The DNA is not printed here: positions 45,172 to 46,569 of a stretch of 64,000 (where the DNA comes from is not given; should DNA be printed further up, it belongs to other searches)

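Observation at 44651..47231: Dehydroquinate-synthase-like sugar-phosphate cyclase with SDR and aldolase-like partners in a glycan locus; split transketolase nearby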

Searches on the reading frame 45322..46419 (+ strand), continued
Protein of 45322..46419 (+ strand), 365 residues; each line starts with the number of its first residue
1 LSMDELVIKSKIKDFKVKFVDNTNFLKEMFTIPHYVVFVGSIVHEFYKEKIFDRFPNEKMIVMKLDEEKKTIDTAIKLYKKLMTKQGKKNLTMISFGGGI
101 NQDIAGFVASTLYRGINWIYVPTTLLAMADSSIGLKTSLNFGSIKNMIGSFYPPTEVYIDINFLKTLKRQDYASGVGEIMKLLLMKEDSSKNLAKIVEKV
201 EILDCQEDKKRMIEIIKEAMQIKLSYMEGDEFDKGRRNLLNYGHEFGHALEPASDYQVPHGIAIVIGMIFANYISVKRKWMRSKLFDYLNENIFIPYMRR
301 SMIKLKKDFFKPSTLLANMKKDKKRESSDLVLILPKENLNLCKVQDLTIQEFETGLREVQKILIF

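Call 90: find_homologous_proteins(query=A3, max_evalue=1e-60)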
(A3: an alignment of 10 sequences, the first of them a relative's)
Query A3 (10 sequences) (350 aa, profile of the alignment): 4613 proteins with E <= 1e-60 among 8000 candidates; the best 120 are listed.
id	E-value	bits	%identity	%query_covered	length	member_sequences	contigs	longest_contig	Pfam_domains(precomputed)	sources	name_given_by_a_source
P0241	3.1e-179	614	52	99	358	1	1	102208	PF13685.13,PF24621.3,PF01761.27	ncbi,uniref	ncbi:AroB-related putative sugar phosphate phospholyase (cyclizing) [Effusibacillus consociatus]|uni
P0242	2.7e-176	604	53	99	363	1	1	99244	PF24621.3,PF01761.27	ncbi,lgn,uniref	ncbi:AroB-related putative sugar phosphate phospholyase (cyclizing) [Paenibacillus sp. GCM10027626]|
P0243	1.4e-174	599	58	98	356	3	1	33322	PF24621.3,PF01761.27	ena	-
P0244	2.0e-174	598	47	100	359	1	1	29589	PF24621.3,PF01761.27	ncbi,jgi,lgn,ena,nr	ncbi:MAG: 3-dehydroquinate synthase [Spirochaetae bacterium HGW-Spirochaetae-5]|jgi:3-dehydroquinate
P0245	3.2e-174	597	51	99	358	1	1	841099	PF24621.3,PF01761.27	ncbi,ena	-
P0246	8.8e-174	596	51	99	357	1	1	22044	PF24621.3,PF01761.27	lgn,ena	-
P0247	2.1e-173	595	100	100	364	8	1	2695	PF13685.13,PF24621.3,PF01761.27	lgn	-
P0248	4.0e-173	594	54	100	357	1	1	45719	PF24621.3,PF01761.27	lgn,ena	-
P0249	8.0e-173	593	51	99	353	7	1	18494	PF24621.3,PF01761.27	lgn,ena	-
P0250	1.2e-172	592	51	100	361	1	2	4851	PF24621.3,PF01761.27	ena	-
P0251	1.5e-171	589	55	100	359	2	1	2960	PF24621.3,PF01761.27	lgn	-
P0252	1.5e-171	589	51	100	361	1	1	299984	PF24621.3,PF01761.27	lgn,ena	-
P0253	4.1e-171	587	59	99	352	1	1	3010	PF24621.3,PF01761.27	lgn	-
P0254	4.5e-171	587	51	99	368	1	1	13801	PF24621.3,PF01761.27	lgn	-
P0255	4.8e-171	587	51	99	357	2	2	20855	PF24621.3,PF01761.27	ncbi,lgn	ncbi:MAG: 3-dehydroquinate synthase [bacterium]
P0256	7.1e-171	586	51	99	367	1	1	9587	PF24621.3,PF01761.27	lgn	-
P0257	8.4e-171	586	51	99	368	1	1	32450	PF24621.3,PF01761.27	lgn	-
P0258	8.7e-171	586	55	100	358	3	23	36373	PF24621.3,PF01761.27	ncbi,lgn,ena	-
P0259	8.8e-171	586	51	99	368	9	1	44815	PF24621.3,PF01761.27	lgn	-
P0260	1.1e-170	586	51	99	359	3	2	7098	PF24621.3,PF01761.27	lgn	-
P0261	2.2e-170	585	51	99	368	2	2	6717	PF24621.3,PF01761.27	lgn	-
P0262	3.1e-170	584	57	100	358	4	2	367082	PF24621.3,PF01761.27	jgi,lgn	jgi:3-dehydroquinate synthase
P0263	5.4e-170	584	52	99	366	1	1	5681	PF24621.3,PF01761.27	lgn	-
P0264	1.3e-169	582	52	99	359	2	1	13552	PF24621.3,PF01761.27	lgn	-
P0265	1.8e-169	582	54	100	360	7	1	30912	PF24621.3,PF01761.27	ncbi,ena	-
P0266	1.8e-169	582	59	99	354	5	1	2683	PF24621.3,PF01761.27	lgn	-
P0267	2.2e-169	582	50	100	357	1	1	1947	PF24621.3,PF01761.27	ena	-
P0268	3.0e-169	581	58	99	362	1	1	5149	PF24621.3,PF01761.27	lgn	-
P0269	4.4e-169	581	58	100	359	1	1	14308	PF24621.3,PF01761.27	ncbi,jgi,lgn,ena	-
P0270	5.8e-169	580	51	99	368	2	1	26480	PF24621.3,PF01761.27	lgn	-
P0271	1.0e-168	579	49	99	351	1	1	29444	PF24621.3,PF01761.27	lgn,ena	-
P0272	1.1e-168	579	53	100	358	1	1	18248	PF13685.13,PF24621.3,PF01761.27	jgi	jgi:3-dehydroquinate synthase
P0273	1.1e-168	579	53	99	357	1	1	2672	PF24621.3,PF01761.27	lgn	-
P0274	1.3e-168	579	55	100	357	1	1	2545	PF24621.3,PF01761.27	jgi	jgi:3-dehydroquinate synthase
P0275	1.5e-168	579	58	98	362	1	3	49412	PF24621.3,PF01761.27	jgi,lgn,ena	-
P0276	2.1e-168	578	51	99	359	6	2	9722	PF24621.3,PF01761.27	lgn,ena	-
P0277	2.4e-168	578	54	100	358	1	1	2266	PF24621.3,PF01761.27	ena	-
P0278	2.8e-168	578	49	99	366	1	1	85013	PF24621.3,PF01761.27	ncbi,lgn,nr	ncbi:MAG: hypothetical protein PHX18_06590 [Candidatus Gastranaerophilales bacterium]|nr:hypothetica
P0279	3.5e-168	578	51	99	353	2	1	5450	PF24621.3,PF01761.27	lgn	-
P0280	4.0e-168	577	51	99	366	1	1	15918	PF24621.3,PF01761.27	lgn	-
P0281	5.1e-168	577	56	99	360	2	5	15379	PF13685.13,PF24621.3,PF01761.27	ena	-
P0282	5.2e-168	577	50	99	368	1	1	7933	PF24621.3,PF01761.27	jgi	jgi:3-dehydroquinate synthase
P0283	6.1e-168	577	57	99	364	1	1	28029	PF24621.3,PF01761.27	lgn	-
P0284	7.2e-168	577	51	99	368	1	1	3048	PF24621.3,PF01761.27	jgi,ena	-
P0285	1.0e-167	576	55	99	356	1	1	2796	PF24621.3,PF01761.27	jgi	jgi:3-dehydroquinate synthase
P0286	1.6e-167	575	55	100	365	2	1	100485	PF24621.3,PF01761.27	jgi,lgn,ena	-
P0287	2.2e-167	575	56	97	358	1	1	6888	PF24621.3,PF01761.27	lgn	-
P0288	2.8e-167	575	52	99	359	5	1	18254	PF24621.3,PF01761.27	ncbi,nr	ncbi:MAG: hypothetical protein K8H75_04365 [Sulfuricella sp.]|nr:hypothetical protein [Sulfuricella 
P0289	3.0e-167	575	55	100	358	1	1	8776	PF24621.3,PF01761.27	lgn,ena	-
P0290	3.5e-167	574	50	99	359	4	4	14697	PF24621.3,PF01761.27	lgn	-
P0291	3.5e-167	574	51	99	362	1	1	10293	PF24621.3,PF01761.27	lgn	-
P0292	4.7e-167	574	86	99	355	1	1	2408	PF13685.13,PF24621.3,PF01761.27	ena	-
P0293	4.8e-167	574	87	99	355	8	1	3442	PF24621.3,PF01761.27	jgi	jgi:3-dehydroquinate synthase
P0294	4.8e-167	574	54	100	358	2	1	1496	PF24621.3,PF01761.27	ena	-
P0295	5.8e-167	574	50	99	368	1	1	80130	PF24621.3,PF01761.27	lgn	-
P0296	8.1e-167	573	51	99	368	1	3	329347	PF24621.3,PF01761.27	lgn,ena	-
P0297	8.1e-167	573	54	98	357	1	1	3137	PF24621.3,PF01761.27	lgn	-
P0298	8.2e-167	573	52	99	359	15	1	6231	PF24621.3,PF01761.27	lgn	-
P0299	8.3e-167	573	52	98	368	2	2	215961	PF24621.3,PF01761.27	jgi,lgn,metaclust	metaclust:\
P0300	1.9e-166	572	55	98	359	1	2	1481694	PF24621.3,PF01761.27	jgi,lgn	jgi:3-dehydroquinate synthase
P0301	1.9e-166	572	53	100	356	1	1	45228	PF24621.3,PF01761.27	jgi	jgi:3-dehydroquinate synthase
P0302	2.8e-166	571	55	100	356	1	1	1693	PF24621.3,PF01761.27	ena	-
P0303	3.1e-166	571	51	99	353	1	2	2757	PF24621.3,PF01761.27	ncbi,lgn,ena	-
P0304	3.6e-166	571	54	99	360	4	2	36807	PF24621.3,PF01761.27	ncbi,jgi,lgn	jgi:3-dehydroquinate synthase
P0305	3.8e-166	571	58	99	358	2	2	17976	PF24621.3,PF01761.27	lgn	-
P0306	4.4e-166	571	53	100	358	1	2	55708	PF24621.3,PF01761.27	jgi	jgi:3-dehydroquinate synthase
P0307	4.8e-166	571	56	100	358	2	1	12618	PF24621.3,PF01761.27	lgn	-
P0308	5.2e-166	570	56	100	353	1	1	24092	PF24621.3,PF01761.27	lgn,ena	-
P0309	5.3e-166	570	84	99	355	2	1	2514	PF13685.13,PF24621.3,PF01761.27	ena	-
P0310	5.3e-166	570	87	99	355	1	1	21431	PF13685.13,PF24621.3,PF01761.27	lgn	-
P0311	6.5e-166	570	56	100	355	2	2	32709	PF24621.3,PF01761.27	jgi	-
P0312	7.5e-166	570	53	97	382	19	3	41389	PF24621.3,PF01761.27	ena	-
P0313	9.1e-166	570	87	99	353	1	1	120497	PF13685.13,PF24621.3,PF01761.27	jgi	jgi:3-dehydroquinate synthase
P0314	1.0e-165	569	50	99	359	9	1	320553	PF24621.3,PF01761.27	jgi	jgi:3-dehydroquinate synthase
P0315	1.1e-165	569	51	99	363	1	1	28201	PF24621.3,PF01761.27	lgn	-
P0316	1.2e-165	569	50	98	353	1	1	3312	PF24621.3,PF01761.27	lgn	-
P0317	1.4e-165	569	88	99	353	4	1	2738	PF13685.13,PF24621.3,PF01761.27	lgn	-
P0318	1.7e-165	569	53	100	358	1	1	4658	PF24621.3,PF01761.27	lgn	-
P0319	1.8e-165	569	52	99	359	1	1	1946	PF24621.3,PF01761.27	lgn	-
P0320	1.9e-165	569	49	98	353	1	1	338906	PF24621.3,PF01761.27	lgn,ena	-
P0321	2.0e-165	568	56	98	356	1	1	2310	PF24621.3,PF01761.27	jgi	jgi:3-dehydroquinate synthase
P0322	2.7e-165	568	53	100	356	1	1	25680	PF24621.3,PF01761.27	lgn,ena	-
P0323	2.9e-165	568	53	100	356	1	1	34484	PF24621.3,PF01761.27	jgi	-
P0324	3.0e-165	568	58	99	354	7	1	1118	PF24621.3,PF01761.27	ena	-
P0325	3.1e-165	568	55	100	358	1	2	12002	PF24621.3,PF01761.27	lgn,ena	-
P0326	3.1e-165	568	54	100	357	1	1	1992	PF24621.3,PF01761.27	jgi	jgi:3-dehydroquinate synthase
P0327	3.2e-165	568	54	98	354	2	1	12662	PF24621.3,PF01761.27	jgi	-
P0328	3.2e-165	568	52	100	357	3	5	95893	PF24621.3,PF01761.27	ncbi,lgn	-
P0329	3.5e-165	568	52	99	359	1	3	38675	PF24621.3,PF01761.27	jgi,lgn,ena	-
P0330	3.9e-165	568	56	98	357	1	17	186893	PF24621.3,PF01761.27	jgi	jgi:3-dehydroquinate synthase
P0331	4.0e-165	568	55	97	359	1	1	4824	PF24621.3,PF01761.27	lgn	-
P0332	4.2e-165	567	50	98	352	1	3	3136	PF24621.3,PF01761.27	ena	-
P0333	4.4e-165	567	51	99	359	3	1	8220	PF24621.3,PF01761.27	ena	-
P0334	5.2e-165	567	52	99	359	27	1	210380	PF24621.3,PF01761.27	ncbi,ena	-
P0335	5.2e-165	567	50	98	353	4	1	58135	PF24621.3,PF01761.27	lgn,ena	-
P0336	5.3e-165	567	84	100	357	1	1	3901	PF24621.3,PF01761.27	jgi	jgi:3-dehydroquinate synthase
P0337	5.6e-165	567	52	99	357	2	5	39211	PF24621.3,PF01761.27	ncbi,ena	-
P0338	5.6e-165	567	54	98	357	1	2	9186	PF24621.3,PF01761.27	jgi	jgi:3-dehydroquinate synthase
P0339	5.7e-165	567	55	100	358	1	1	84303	PF24621.3,PF01761.27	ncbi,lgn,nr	ncbi:MAG: 3-dehydroquinate synthase [Anaerolineales bacterium]|nr:3-dehydroquinate synthase [Anaerol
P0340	6.0e-165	567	84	100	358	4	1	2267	PF13685.13,PF24621.3,PF01761.27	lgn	-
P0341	6.2e-165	567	49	97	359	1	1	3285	PF24621.3,PF01761.27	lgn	-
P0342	6.5e-165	567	48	99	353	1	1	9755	PF24621.3,PF01761.27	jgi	jgi:3-dehydroquinate synthase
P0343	7.1e-165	567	80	99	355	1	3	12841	PF13685.13,PF24621.3,PF01761.27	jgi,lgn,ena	-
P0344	7.5e-165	567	53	100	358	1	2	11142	PF24621.3,PF01761.27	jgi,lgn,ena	jgi:3-dehydroquinate synthase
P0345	7.5e-165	567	52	97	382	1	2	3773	PF24621.3,PF01761.27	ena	-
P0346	7.6e-165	567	55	99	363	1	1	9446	PF24621.3,PF01761.27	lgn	-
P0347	8.7e-165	566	84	99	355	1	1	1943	PF13685.13,PF24621.3,PF01761.27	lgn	-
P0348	8.7e-165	566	84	99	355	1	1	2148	PF13685.13,PF24621.3,PF01761.27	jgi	jgi:3-dehydroquinate synthase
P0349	8.9e-165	566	53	100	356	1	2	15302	PF24621.3,PF01761.27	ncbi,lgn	-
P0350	9.3e-165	566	55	99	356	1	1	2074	PF24621.3,PF01761.27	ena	-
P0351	9.3e-165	566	53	99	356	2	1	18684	PF24621.3,PF01761.27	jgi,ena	-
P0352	1.0e-164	566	53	99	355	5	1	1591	PF24621.3,PF01761.27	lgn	-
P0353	1.1e-164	566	52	99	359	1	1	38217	PF24621.3,PF01761.27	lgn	-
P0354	1.1e-164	566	54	100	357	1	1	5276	PF24621.3,PF01761.27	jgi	jgi:3-dehydroquinate synthase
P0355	1.1e-164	566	55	99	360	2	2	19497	PF24621.3,PF01761.27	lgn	-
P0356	1.1e-164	566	53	100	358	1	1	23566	PF24621.3,PF01761.27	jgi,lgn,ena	-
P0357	1.1e-164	566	50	99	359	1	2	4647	PF24621.3,PF01761.27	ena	-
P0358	1.2e-164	566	55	99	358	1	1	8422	PF24621.3,PF01761.27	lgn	-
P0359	1.2e-164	566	50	99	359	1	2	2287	PF24621.3,PF01761.27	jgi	-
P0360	1.2e-164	566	84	100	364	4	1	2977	PF24621.3,PF01761.27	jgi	jgi:3-dehydroquinate synthase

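Call 99: predict_structure(alignment_id=A1)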
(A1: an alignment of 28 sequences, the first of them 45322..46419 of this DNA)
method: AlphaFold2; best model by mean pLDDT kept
length: 365 residues; sequences in the alignment: 28
mean_pLDDT: 90.0   pTM: 0.90
mean pLDDT of the five models: 90.0, 88.9, 88.4, 87.9, 79.4
residues with pLDDT >= 90: 245; 70-90: 102; 50-70: 16; < 50: 2
segments of 3 or more residues with pLDDT < 50: none
pLDDT, mean of each block of 10 residues (from residue 1): 75 90 87 94 93 94 89 93 87 93 91 84 93 79 74 92 90 95 94 97 93 95 86 78 93 88 97 98 97 95 91 92 72 91 92 97 83
secondary structure, 60 per line:
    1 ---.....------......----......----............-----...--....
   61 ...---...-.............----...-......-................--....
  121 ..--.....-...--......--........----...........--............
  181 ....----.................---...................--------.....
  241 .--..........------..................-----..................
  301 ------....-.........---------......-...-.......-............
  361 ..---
elements in order: E4-8 E15-20 H25-30 E35-40 H41-46 E60-63 H72-83 E92-97 H99-114 E117-122 H125-129 E136-141 E144-151 E156-160 H161-166 H169-184 H189-205 H209-227 H236-241 H244-253 H260-277 H283-300 H307-310 H312-320 E330-335 E341-347 H349-362

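Call 101: fold_search(model_id=the predicted structure, library=pdb)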
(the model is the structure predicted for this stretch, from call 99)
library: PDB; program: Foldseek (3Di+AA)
matches with E <= 10: 818; with E <= 0.001: 157
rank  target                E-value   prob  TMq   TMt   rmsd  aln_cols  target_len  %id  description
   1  5hvn                  1.1e-23  1.00  0.82  0.85   3.2       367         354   28  3.0 Angstrom Crystal Structure of 3-dehydroquinate Synthase (AroB) from Francisella tularensis in Complex with NAD. (released 2016-02-10)
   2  3okf_B                2.0e-23  1.00  0.82  0.85   3.4       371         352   24  2.5 Angstrom Resolution Crystal Structure of 3-Dehydroquinate Synthase (aroB) from Vibrio cholerae (released 2010-09-08)
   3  3okf_A                2.1e-23  1.00  0.84  0.86   3.3       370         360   25  2.5 Angstrom Resolution Crystal Structure of 3-Dehydroquinate Synthase (aroB) from Vibrio cholerae (released 2010-09-08)
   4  6lla_B                2.2e-23  1.00  0.84  0.85   3.5       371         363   26  Crystal structure of Providencia alcalifaciens 3-dehydroquinate synthase (DHQS) in complex with Mg2+ and NAD (released 2020-07-29)
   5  6lla_C                2.9e-23  1.00  0.85  0.87   3.0       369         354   25  Crystal structure of Providencia alcalifaciens 3-dehydroquinate synthase (DHQS) in complex with Mg2+ and NAD (released 2020-07-29)
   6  6lk2_B                3.5e-23  1.00  0.83  0.85   3.6       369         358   27  Crystal structure of Providencia alcalifaciens 3-dehydroquinate synthase (DHQS) in complex with Mg2+, NAD and chloroge (released 2020-07-29)
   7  6lk2_A                6.0e-23  1.00  0.83  0.85   3.5       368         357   27  Crystal structure of Providencia alcalifaciens 3-dehydroquinate synthase (DHQS) in complex with Mg2+, NAD and chloroge (released 2020-07-29)
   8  6lla_A                6.3e-23  1.00  0.83  0.84   3.5       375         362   26  Crystal structure of Providencia alcalifaciens 3-dehydroquinate synthase (DHQS) in complex with Mg2+ and NAD (released 2020-07-29)
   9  6lla_D                1.4e-22  1.00  0.83  0.86   3.3       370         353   26  Crystal structure of Providencia alcalifaciens 3-dehydroquinate synthase (DHQS) in complex with Mg2+ and NAD (released 2020-07-29)
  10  6lk2_C                2.4e-22  1.00  0.81  0.86   3.2       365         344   26  Crystal structure of Providencia alcalifaciens 3-dehydroquinate synthase (DHQS) in complex with Mg2+, NAD and chloroge (released 2020-07-29)
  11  6lk2_D                3.6e-22  1.00  0.80  0.86   3.3       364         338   25  Crystal structure of Providencia alcalifaciens 3-dehydroquinate synthase (DHQS) in complex with Mg2+, NAD and chloroge (released 2020-07-29)
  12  1xai_A                5.3e-22  1.00  0.80  0.82   4.0       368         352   26  CRYSTAL STRUCTURE OF STAPHLYOCOCCUS AUREUS 3-DEHYDROQUINATE SYNTHASE (DHQS) IN COMPLEX WITH ZN2+, NAD+ AND CARBAPHOSPH (released 2005-03-01)
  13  3zok_A                6.2e-22  1.00  0.82  0.82   3.5       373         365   26  Structure of 3-Dehydroquinate Synthase from Actinidia chinensis in complex with NAD (released 2013-08-21)
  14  1xag                  8.1e-22  1.00  0.80  0.82   3.8       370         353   27  CRYSTAL STRUCTURE OF STAPHLYOCOCCUS AUREUS 3-DEHYDROQUINATE SYNTHASE (DHQS) IN COMPLEX WITH ZN2+, NAD+ AND CARBAPHOSPHON (released 2005-03-01)
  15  5eks_A                2.3e-21  1.00  0.80  0.82   3.7       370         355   23  Structure of 3-dehydroquinate synthase from Acinetobacter baumannii in complex with NAD (released 2015-12-02)
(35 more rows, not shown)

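Call 102: search_solved_structures(query=L060:8320-9351:-, max_evalue=1, show_alignments=0)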
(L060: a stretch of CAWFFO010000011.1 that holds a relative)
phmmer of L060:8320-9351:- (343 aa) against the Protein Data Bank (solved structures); distinct sequences matched with E-value up to 1: 0.

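Call 103: search_solved_structures(query=L067:1933-3021:+, max_evalue=0.00001, show_alignments=0)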
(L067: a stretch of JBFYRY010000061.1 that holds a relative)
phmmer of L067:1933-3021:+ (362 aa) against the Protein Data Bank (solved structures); distinct sequences matched with E-value up to 0.00001: 8.
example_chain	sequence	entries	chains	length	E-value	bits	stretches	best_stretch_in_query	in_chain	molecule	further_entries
3g8r_A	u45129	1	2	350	2.9e-68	233.9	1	8-327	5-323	Probable spore coat polysaccharide biosynthesis protein E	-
8h2c_A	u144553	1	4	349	5.6e-22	81.7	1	11-309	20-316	Pseudaminic acid synthase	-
4ipi_A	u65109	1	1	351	2.3e-20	76.4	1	8-319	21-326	Polysialic acid capsule biosynthesis protein SiaC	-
1xuu_A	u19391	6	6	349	4e-20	75.6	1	8-319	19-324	polysialic acid capsule biosynthesis protein SiaC | N-acetylneuraminate synthase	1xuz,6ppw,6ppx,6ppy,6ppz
4ipj_A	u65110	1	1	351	4e-20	75.6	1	8-319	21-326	Polysialic acid capsule biosynthesis protein SiaC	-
2wqp_A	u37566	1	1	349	9.8e-19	71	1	8-319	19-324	POLYSIALIC ACID CAPSULE BIOSYNTHESIS PROTEIN SIAC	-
6ncs_A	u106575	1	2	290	2.5e-17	66.4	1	16-279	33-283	N-acetylneuraminic acid (Sialic acid) synthetase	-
1vli_A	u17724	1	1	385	3.4e-16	62.6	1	12-344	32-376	Spore coat polysaccharide biosynthesis protein spsE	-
